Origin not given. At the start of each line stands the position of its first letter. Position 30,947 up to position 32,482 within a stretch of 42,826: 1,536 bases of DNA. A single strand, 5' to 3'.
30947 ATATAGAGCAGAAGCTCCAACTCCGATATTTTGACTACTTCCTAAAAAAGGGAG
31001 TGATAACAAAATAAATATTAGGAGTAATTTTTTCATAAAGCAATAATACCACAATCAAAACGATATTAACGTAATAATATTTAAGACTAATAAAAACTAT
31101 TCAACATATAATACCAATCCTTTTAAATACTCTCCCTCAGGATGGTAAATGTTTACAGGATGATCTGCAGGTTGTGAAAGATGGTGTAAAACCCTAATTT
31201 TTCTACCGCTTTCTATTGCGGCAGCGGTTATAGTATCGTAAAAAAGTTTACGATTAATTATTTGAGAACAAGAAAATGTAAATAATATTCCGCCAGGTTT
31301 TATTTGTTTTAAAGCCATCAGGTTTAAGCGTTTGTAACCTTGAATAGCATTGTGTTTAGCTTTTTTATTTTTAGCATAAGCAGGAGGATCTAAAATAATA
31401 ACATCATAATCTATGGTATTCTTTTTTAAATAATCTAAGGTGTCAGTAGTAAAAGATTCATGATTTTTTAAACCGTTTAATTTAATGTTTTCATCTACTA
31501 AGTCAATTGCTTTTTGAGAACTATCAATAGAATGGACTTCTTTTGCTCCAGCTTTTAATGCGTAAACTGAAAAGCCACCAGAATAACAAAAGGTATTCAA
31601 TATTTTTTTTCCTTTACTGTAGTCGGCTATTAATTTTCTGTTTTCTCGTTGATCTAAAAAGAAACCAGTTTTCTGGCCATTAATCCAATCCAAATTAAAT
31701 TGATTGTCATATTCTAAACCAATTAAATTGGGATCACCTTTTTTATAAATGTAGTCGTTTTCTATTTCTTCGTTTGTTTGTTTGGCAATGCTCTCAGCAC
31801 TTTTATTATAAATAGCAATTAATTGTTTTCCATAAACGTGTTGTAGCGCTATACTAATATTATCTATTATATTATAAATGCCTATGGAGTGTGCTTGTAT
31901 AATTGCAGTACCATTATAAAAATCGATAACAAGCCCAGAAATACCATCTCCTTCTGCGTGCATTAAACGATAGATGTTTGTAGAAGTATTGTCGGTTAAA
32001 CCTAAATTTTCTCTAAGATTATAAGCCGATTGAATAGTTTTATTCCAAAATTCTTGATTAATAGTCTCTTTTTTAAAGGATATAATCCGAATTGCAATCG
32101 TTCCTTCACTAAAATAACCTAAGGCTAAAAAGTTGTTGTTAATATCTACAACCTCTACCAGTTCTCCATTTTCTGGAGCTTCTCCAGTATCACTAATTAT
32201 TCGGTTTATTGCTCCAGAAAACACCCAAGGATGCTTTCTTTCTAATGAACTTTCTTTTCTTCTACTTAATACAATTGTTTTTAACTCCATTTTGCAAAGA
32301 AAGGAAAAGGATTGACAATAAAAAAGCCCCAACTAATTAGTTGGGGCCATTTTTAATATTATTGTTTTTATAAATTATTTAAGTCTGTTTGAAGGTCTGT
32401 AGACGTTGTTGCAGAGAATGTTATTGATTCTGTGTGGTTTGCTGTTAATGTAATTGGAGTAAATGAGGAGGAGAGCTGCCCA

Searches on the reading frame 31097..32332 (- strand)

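Call 38: search_protein_families(library=pfam, max_evalue=0.00001, proteins=[window:31097-32332:-])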
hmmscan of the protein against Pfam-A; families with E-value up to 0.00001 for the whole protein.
window:31097-32332:- (411 aa): 6 families
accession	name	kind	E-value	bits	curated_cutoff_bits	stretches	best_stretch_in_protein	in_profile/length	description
PF10672.15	Methyltrans_SAM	-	2.7e-19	69.9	27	1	135-357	18-241/286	S-adenosylmethionine-dependent methyltransferase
PF17785.7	PUA_3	-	5.3e-16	58.6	22.6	1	20-86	1-64/64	PUA-like domain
PF03602.21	Cons_hypoth95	-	1.9e-11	44.4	24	1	235-336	36-142/182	Conserved hypothetical protein 95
PF05175.20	MTS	-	5.7e-08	33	23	1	240-367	31-148/170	Methyltransferase small domain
PF02475.24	TRM5-TYW2_MTfase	-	6.4e-06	26.7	28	0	221-320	16-116/164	TRM5/TYW2 methyltransferase domain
PF06325.19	PrmA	-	7.7e-06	26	22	0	239-313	160-231/296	Ribosomal protein L11 methyltransferase (PrmA)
